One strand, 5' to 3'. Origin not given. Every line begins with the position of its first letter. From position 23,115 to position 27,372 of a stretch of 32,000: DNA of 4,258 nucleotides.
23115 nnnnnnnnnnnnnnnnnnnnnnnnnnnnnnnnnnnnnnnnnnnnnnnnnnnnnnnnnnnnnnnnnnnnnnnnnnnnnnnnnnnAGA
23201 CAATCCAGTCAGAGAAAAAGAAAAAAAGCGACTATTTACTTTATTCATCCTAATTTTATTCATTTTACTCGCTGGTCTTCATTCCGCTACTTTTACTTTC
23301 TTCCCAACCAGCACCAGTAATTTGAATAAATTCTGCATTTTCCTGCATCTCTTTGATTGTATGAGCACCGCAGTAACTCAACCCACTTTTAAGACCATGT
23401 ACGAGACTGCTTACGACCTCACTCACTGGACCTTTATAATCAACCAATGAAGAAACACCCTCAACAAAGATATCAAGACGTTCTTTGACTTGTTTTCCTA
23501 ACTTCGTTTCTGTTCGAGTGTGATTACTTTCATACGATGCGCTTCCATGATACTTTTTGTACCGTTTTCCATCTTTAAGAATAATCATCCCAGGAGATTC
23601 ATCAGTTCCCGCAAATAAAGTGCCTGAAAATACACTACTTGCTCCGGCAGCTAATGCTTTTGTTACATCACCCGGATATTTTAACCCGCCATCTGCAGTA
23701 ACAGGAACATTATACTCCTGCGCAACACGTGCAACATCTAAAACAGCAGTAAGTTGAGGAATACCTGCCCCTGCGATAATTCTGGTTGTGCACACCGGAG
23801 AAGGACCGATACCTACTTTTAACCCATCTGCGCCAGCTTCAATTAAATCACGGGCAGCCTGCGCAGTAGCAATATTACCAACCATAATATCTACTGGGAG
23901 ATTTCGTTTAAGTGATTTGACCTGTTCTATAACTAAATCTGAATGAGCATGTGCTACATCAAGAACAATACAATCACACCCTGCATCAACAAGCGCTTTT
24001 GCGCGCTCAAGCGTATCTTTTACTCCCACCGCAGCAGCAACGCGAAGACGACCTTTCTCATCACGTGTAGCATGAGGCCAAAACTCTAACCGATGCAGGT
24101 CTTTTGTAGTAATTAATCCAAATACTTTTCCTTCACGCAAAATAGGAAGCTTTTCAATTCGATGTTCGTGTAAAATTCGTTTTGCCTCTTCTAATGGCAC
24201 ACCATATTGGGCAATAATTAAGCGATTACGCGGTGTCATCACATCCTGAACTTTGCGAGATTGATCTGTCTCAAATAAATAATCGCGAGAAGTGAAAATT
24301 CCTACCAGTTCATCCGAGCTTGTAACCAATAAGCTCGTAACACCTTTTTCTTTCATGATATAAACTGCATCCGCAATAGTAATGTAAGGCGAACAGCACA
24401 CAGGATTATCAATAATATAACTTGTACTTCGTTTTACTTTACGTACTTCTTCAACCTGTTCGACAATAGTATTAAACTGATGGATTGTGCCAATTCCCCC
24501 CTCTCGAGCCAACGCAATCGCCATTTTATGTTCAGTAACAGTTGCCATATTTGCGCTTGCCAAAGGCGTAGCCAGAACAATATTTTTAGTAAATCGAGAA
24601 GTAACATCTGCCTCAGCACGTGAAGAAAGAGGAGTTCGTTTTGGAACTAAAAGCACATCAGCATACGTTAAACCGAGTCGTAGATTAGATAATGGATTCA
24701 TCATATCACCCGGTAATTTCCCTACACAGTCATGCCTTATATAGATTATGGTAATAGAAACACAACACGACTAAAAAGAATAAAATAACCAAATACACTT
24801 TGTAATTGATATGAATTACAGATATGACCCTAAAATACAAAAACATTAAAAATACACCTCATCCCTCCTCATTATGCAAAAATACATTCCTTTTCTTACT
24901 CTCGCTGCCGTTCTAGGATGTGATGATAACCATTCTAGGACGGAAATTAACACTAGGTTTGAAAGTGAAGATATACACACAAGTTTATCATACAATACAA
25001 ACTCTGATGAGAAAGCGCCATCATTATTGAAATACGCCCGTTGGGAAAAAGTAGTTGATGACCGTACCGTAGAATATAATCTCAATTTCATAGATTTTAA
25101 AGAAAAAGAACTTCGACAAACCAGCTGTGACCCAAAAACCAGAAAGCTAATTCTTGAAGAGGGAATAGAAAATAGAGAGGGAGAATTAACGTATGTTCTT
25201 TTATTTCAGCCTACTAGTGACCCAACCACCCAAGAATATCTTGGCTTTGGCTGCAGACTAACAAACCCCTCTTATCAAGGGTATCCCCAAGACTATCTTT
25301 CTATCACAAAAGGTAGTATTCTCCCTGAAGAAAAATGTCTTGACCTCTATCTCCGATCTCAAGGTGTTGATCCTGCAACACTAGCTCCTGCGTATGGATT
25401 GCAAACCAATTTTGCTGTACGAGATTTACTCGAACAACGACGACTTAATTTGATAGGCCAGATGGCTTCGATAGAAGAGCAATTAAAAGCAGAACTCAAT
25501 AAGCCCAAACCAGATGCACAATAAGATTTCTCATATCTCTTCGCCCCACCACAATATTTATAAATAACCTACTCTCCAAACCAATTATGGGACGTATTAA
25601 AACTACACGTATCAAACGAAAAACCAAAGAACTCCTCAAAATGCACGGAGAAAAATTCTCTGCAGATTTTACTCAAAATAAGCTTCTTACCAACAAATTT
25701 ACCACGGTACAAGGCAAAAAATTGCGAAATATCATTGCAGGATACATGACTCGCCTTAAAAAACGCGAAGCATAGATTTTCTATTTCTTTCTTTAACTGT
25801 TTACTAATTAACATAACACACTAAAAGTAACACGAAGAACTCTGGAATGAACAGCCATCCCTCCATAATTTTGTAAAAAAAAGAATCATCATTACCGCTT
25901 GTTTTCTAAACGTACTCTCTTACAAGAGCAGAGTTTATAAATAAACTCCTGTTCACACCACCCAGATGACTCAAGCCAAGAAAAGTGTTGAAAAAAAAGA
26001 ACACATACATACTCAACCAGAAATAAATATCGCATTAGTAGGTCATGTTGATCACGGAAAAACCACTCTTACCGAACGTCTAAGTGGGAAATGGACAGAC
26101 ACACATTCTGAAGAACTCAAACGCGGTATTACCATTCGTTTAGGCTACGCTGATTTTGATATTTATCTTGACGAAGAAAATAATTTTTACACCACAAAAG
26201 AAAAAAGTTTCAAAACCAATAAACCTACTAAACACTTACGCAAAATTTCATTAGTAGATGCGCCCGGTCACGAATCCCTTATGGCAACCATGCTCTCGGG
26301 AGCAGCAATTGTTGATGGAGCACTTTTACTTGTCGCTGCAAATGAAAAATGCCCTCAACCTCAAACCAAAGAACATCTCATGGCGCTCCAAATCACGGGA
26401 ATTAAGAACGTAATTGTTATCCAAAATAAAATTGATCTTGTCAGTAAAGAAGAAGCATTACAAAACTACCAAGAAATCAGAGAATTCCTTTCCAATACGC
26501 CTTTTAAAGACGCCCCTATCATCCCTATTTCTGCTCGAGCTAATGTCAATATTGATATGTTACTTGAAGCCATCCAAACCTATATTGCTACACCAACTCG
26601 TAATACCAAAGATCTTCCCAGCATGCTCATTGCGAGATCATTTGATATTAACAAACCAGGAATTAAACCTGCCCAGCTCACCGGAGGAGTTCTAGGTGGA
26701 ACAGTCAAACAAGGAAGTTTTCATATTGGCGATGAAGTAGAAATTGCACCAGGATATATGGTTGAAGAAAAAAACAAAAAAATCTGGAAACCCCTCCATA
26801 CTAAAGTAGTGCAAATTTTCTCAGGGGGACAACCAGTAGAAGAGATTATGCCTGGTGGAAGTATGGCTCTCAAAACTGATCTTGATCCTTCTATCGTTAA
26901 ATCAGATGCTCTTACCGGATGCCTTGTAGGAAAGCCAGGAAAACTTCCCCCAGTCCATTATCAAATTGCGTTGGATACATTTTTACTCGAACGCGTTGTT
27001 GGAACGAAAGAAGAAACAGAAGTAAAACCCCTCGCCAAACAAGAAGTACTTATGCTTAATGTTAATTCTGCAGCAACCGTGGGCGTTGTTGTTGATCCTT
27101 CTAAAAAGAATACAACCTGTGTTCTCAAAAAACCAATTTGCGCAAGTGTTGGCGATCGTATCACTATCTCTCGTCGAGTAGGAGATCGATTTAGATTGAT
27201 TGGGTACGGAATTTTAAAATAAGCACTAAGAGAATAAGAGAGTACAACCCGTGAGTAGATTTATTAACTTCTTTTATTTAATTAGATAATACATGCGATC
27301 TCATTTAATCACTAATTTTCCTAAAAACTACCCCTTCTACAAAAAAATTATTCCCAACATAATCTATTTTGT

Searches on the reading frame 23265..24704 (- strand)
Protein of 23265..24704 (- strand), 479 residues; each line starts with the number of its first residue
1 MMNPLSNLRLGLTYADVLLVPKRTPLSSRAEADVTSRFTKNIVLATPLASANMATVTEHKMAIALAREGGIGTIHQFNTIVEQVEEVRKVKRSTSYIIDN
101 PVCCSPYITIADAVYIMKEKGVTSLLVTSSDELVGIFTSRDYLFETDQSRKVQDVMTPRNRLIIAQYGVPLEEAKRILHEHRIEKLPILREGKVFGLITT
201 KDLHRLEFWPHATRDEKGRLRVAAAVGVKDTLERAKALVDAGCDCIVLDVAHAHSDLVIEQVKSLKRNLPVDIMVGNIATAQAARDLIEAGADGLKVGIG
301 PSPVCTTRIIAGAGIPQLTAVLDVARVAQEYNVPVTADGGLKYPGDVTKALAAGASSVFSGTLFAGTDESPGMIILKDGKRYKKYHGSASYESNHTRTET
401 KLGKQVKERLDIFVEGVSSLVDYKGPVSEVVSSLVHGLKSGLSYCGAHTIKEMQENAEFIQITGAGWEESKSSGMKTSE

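Call 10: search_protein_families(library=pfam, proteins=[window:23265-24704:-], max_evalue=0.01)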
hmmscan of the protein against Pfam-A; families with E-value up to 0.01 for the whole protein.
window:23265-24704:- (479 aa): 10 families
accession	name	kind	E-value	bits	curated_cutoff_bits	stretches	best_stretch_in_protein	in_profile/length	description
PF00478.31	IMPDH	-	2.3e-130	435.1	25.6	1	11-471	1-343/345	IMP dehydrogenase / GMP reductase domain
PF00571.33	CBS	-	6.2e-18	65.3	24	2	97-143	5-52/57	CBS domain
PF03060.21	NMO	-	2e-10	41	28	1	273-373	138-234/331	Nitronate monooxygenase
PF01070.24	FMN_dh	-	1.5e-08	34.6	24.9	1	254-364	202-305/350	FMN-dependent dehydrogenase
PF00977.27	His_biosynth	-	3.5e-07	30.3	23.6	1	323-363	64-104/228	Histidine biosynthesis protein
PF13714.12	PEP_mutase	-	1.9e-05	24.8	31.5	1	225-298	153-221/240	Phosphoenolpyruvate phosphomutase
PF01645.23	Glu_synthase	-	5.6e-05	22.9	20.4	1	276-362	218-305/369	Conserved region in glutamate synthase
PF01207.24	Dus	-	0.00027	20.6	20.4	0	227-298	136-214/311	Dihydrouridine synthase (Dus)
PF05690.20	ThiG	-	0.0016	18.3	23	0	308-373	154-216/247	Thiazole biosynthesis protein ThiG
PF01180.27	DHO_dh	-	0.0086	15.7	27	0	319-364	225-272/291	Dihydroorotate dehydrogenase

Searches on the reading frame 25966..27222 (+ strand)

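Call 10: search_protein_families(library=pfam, proteins=[window:25966-27222:+], max_evalue=0.01)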
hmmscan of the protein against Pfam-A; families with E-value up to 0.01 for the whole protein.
window:25966-27222:+ (418 aa): 9 families
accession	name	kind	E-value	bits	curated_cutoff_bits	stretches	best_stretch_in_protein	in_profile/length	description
PF00009.33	GTP_EFTU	-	9.9e-37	126.8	26.5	1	20-208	4-187/188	Elongation factor Tu GTP binding domain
PF09173.17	eIF2_C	-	1.9e-28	98.9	22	1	333-416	2-85/86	Initiation factor eIF2 gamma, C terminal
PF03193.22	RsgA_GTPase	-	1.5e-06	28.6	30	1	113-204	20-105/174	RsgA GTPase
PF01926.29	MMR_HSR1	-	3.3e-05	24.4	21.9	1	21-154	1-112/113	50S ribosome-binding GTPase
PF10662.15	PduV-EutP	-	6.3e-05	23.2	21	0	21-42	3-24/143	Ethanolamine utilisation - propanediol utilisation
PF03144.31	GTP_EFTU_D2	-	9.7e-05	23.2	30.3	1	240-306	1-60/73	Elongation factor Tu domain 2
PF16897.10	MMR_HSR1_Xtn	-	0.00021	21.6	35.2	1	148-206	57-103/106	C-terminal region of MMR_HSR1 domain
PF02421.24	FeoB_N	-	0.00028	20.9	27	0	135-203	93-156/156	Ferrous iron transport protein B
PF00350.29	Dynamin_N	-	0.0046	17.4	27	0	22-42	1-21/168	Dynamin family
